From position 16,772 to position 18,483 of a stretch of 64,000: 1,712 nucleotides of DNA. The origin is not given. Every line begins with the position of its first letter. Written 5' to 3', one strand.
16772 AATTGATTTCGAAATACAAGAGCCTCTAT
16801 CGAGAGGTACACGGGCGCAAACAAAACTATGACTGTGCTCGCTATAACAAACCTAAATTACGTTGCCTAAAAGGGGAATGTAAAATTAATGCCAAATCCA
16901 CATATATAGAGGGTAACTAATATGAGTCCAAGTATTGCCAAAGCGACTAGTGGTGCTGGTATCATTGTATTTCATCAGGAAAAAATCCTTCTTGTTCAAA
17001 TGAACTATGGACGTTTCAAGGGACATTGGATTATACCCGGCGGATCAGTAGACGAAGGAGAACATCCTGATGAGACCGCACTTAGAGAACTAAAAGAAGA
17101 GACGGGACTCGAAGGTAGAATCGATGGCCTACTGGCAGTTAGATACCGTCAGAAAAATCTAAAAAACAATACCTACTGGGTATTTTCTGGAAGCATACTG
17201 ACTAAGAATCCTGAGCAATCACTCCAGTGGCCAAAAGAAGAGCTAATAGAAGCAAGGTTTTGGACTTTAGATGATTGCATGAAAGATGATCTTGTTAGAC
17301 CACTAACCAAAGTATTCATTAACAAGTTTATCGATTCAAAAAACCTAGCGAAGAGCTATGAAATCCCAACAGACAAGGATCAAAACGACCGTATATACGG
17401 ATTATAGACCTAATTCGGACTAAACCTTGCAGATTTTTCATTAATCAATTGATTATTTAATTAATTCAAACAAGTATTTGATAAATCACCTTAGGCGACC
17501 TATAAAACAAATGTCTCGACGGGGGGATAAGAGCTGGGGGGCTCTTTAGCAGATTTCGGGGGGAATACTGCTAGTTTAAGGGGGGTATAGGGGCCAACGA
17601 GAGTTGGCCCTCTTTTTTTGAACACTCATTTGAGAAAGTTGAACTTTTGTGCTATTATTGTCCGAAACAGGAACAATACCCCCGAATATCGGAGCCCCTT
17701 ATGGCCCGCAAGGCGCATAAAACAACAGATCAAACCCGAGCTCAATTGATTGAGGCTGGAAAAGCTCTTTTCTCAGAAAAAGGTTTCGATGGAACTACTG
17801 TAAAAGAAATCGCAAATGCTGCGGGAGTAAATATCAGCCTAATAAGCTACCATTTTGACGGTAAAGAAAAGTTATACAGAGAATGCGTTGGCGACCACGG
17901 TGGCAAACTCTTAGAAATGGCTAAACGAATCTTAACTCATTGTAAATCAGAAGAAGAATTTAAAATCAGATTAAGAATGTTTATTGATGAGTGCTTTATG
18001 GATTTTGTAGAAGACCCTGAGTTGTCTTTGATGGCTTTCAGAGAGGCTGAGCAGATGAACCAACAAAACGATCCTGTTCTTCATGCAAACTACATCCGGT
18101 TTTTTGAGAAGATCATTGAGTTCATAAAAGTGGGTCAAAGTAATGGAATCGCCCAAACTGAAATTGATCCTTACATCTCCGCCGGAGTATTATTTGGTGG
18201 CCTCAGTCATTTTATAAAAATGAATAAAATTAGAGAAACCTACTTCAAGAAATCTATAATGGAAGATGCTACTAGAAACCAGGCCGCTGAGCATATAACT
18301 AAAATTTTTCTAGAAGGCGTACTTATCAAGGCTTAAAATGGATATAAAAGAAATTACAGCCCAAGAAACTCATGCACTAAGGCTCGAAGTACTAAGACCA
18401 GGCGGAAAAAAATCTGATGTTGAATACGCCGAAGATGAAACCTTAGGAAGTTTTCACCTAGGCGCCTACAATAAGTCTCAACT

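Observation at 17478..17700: Orphan ~105-nt RNA gene with four G6 tracts in loops/linkers, beside a TetR-GNAT operon with complementary C-rich RBS flanks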

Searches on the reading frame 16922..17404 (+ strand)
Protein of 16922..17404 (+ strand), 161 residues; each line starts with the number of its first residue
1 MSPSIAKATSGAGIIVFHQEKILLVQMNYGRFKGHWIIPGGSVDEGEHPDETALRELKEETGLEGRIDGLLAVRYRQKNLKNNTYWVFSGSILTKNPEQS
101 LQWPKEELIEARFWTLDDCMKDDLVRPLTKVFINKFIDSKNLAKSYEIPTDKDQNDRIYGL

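Call 35: search_protein_families(library=ncbifam, proteins=[window:16922-17404:+], max_evalue=0.01)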
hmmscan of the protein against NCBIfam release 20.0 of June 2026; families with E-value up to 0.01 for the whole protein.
window:16922-17404:+ (161 aa): 21 families
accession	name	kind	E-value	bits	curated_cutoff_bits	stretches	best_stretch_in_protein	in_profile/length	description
NF041652.1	Nud_hyd_Dein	equivalog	1e-11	45.3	200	1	9-78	13-87/152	Nudix hydrolase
NF008044.0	PRK10776.1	equivalog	9.2e-09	35.3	148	1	12-88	8-85/130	8-oxo-dGTP diphosphatase MutT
TIGR00586.1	mutt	equivalog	9.4e-09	35.4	97.9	1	11-69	8-67/129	8-oxo-dGTP diphosphatase MutT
NF006530.0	PRK08999.1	equivalog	1.5e-08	34.1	245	1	12-107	10-110/315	Nudix family hydrolase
NF003787.0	PRK05379.1-4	equivalog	2.9e-07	29.8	449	1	14-64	213-263/346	bifunctional nicotinamide-nucleotide adenylyltransferase/Nudix hydroxylase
NF001938.0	PRK00714.1-5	equivalog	4.2e-07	29.5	116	1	12-64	16-75/172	RNA pyrophosphohydrolase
NF007834.0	PRK10546.1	equivalog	1e-06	28.6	156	1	15-79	10-75/135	pyrimidine (deoxy)nucleoside triphosphate diphosphatase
NF003788.0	PRK05379.1-5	equivalog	2.5e-06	27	354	1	13-64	217-268/351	bifunctional nicotinamide-nucleotide adenylyltransferase/Nudix hydroxylase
NF006961.0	PRK09438.1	equivalog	3.3e-06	26.6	103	1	14-65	13-63/151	dihydroneopterin triphosphate diphosphatase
NF052459.1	OxoGTPPhMutT1Mycb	equivalog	7.2e-06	25.3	475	1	34-88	29-85/292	8-oxo-(d)GTP phosphatase MutT1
NF012016.0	PRK15472.1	equivalog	1e-05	25.3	95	1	19-75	14-72/141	nucleoside triphosphatase NudI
NF001934.0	PRK00714.1-1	equivalog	3.6e-05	23.2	241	1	12-66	11-63/176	RNA pyrophosphohydrolase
TIGR02705.1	nudix_YtkD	equivalog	4.6e-05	23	154.4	1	38-63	49-74/156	RNA deprotection pyrophosphohydrolase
NF001936.0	PRK00714.1-3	equivalog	5.8e-05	23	118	1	32-63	33-64/155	RNA pyrophosphohydrolase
NF003786.0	PRK05379.1-2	equivalog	6.8e-05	22.2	397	1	14-64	223-273/354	bifunctional nicotinamide-nucleotide adenylyltransferase/Nudix hydroxylase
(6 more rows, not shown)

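Call 36: search_protein_families(library=pfam, proteins=[window:16922-17404:+], max_evalue=0.01)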
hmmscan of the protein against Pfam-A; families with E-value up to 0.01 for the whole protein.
window:16922-17404:+ (161 aa): 3 families
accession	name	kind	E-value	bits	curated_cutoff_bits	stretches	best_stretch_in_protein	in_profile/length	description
PF00293.34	NUDIX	-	2e-19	70.3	21.1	1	10-125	4-124/134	NUDIX domain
PF22327.2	Nudt16-like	-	0.0019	18.6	27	1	20-66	22-66/161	U8 snoRNA-decapping enzyme-like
PF07026.16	DUF1317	-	0.0074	16.5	22.3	0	25-43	13-31/60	Protein of unknown function (DUF1317)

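Call 68: find_homologous_proteins(query=window:16922-17404:+, max_evalue=1e-15)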
Query window:16922-17404:+ (161 aa): 6 proteins with E <= 1e-15 among 88 candidates.
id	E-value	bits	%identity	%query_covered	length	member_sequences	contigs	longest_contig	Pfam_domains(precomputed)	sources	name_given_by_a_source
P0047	2.8e-104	364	100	100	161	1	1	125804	PF00293.35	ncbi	ncbi:MAG: NUDIX domain-containing protein [Bdellovibrionales bacterium]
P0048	1.6e-55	206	58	94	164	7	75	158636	PF00293.35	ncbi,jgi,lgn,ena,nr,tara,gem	ncbi:MAG: NUDIX hydrolase [Bdellovibrionota bacterium]|nr:hypothetical protein [Pseudobdellovibriona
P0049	1.6e-54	202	56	97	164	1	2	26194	PF00293.35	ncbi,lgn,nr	ncbi:MAG: NUDIX hydrolase [Bdellovibrionota bacterium]|nr:NUDIX hydrolase [Bdellovibrionota bacteriu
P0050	1.7e-49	186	54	98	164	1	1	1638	PF00293.35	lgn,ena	-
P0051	4.5e-46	175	50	97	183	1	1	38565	PF00293.35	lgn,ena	-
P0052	4.0e-39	152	49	93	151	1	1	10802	PF00293.35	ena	-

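Call 69: find_encoding_contigs(protein=P0049, flank=3000, max_places=2)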
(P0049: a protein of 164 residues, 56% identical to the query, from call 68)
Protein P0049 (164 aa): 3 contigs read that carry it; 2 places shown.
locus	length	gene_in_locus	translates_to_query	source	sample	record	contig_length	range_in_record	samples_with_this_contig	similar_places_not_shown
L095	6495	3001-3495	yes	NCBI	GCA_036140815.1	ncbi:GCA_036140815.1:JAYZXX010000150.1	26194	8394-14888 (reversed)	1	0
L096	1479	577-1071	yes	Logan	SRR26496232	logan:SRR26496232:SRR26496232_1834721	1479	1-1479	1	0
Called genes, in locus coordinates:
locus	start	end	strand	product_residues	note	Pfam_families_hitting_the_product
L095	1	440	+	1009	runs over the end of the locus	PF06934:CTI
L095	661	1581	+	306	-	PF01636:APH, PF02958:EcKL, PF07914:DUF1679 (faint)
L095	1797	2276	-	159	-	-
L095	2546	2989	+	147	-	-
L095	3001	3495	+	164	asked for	PF00293:NUDIX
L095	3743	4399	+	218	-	PF00440:TetR_N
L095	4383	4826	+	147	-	PF00583:Acetyltransf_1, PF13673:Acetyltransf_10, PF13508:Acetyltransf_7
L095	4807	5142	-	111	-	-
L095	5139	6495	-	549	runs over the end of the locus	-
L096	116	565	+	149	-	-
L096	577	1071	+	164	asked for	PF00293:NUDIX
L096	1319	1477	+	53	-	?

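Call 70: find_encoding_contigs(protein=P0051, flank=3000, max_places=2)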
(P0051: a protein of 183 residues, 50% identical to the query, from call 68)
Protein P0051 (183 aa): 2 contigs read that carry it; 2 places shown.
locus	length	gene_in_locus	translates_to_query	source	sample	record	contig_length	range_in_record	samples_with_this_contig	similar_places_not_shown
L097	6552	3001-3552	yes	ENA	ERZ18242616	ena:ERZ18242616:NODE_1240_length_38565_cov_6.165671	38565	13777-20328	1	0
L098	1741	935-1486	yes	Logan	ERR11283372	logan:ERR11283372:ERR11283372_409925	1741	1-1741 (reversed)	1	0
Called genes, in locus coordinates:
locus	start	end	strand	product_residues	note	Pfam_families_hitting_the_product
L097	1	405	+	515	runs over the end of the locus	PF00795:CN_hydrolase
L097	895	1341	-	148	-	-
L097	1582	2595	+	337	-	PF00487:FA_desaturase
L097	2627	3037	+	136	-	-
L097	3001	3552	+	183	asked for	PF00293:NUDIX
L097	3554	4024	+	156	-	PF00583:Acetyltransf_1, PF13673:Acetyltransf_10, PF13508:Acetyltransf_7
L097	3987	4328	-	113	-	-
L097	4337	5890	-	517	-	-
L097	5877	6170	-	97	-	PF07845:DUF1636 (weak)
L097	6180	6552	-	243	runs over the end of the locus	-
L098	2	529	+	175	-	?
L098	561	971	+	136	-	-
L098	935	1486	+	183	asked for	PF00293:NUDIX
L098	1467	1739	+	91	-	?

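Call 71: find_encoding_contigs(protein=P0052, flank=3000, max_places=2)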
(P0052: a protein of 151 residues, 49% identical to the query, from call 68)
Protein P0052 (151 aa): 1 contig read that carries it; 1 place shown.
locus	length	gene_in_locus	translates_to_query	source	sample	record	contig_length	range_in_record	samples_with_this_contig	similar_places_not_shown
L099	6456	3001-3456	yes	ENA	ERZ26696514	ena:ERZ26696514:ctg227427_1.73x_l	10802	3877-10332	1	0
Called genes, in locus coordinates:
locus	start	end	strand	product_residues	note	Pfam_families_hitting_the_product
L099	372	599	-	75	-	-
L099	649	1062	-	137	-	-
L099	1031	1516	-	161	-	PF01370:Epimerase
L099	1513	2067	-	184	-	PF00719:Pyrophosphatase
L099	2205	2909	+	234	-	PF02146:SIR2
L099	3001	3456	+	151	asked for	PF00293:NUDIX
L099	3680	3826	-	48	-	-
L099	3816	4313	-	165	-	PF13441:Gly-zipper_YMGG, PF13488:Gly-zipper_Omp, PF00691:OmpA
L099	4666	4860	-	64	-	PF07995:GSDH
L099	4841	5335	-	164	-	PF07995:GSDH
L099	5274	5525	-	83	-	PF07995:GSDH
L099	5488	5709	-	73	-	PF07995:GSDH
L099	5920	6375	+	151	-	PF00903:Glyoxalase, PF13669:Glyoxalase_4 (weak)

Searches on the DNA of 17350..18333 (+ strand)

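Call 4: search_rna_families(source=window, start=17350, end=17750, threshold=evalue, max_evalue=10, show_alignments=3)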
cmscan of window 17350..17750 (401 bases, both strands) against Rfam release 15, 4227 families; matches with E-value up to 10: 3.
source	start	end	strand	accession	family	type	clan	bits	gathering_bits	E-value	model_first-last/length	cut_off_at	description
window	17395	17477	-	RF00474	snosnR57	Gene; snRNA; snoRNA; CD-box;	-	17.9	50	6.6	1-95/95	no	Small nucleolar RNA snR57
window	17573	17622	+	RF04319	BTncRNA_FopS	Gene; sRNA;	-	16.9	56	3.8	25-71/71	no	Bacteroidetes FopS (family of paralogous sRNAs)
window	17448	17564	+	RF02161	PART1_3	Gene; lncRNA;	-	10.9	40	5.6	1-131/131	no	Prostate androgen-regulated transcript 1 conserved region 3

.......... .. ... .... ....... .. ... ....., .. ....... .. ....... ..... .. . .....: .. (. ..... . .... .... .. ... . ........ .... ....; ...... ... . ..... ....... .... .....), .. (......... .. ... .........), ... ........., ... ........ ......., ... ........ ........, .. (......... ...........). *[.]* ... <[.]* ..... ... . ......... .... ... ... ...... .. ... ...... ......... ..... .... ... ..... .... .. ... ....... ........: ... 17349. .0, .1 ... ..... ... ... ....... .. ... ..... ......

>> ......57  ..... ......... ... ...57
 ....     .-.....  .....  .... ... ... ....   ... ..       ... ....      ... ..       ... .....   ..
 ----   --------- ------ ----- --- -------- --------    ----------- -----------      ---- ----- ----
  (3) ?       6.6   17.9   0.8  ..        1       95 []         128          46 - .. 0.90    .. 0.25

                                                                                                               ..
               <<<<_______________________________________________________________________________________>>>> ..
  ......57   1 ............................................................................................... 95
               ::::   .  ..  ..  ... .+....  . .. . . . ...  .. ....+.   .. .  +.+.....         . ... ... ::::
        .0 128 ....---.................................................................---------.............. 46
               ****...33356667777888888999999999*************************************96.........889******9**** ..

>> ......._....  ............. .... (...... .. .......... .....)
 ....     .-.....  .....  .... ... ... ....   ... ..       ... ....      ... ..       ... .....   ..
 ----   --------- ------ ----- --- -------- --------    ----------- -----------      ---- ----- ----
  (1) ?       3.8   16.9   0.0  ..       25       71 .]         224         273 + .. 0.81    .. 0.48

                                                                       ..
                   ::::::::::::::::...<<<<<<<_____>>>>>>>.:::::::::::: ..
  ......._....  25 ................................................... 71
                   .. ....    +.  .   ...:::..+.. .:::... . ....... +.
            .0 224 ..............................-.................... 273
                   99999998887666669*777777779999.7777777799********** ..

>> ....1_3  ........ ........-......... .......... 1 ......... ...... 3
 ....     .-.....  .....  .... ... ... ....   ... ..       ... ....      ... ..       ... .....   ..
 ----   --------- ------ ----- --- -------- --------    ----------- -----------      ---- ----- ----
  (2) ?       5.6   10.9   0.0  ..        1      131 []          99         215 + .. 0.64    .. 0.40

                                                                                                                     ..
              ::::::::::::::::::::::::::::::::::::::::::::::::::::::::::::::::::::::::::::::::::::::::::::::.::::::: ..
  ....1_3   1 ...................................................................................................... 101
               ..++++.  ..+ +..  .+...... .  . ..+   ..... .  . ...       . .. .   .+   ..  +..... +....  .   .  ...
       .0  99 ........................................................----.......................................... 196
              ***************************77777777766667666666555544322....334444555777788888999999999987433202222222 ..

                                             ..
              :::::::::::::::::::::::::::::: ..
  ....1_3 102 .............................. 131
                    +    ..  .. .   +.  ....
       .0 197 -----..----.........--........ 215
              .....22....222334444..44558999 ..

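Call 83: search_rna_families(sources=[L003, L004, L007, L013, L093, L095], threshold=gathering)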
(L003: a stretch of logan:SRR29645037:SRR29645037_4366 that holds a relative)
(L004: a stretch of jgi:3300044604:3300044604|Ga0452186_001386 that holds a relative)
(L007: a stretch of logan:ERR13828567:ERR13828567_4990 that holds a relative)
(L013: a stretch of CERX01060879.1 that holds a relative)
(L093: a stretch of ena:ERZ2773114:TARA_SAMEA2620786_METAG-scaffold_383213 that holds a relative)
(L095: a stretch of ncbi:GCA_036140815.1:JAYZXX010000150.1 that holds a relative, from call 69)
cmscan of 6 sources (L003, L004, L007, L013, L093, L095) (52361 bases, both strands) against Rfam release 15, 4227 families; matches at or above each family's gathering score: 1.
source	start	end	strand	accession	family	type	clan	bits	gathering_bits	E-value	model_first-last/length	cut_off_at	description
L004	532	619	-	RF00005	tRNA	Gene; tRNA;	CL00001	61.2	29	6.9e-11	1-71/71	no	tRNA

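Call 84: search_rna_families(source=L003, start=3730, end=4010, threshold=evalue, max_evalue=10)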
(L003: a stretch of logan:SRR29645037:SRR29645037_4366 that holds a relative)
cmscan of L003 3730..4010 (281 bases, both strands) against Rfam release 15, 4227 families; matches with E-value up to 10: 1.
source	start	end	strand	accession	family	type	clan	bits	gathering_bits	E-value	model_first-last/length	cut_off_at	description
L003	3896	3921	-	RF00019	Y_RNA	Gene;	-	12.2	38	9.7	1-96/96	no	Y RNA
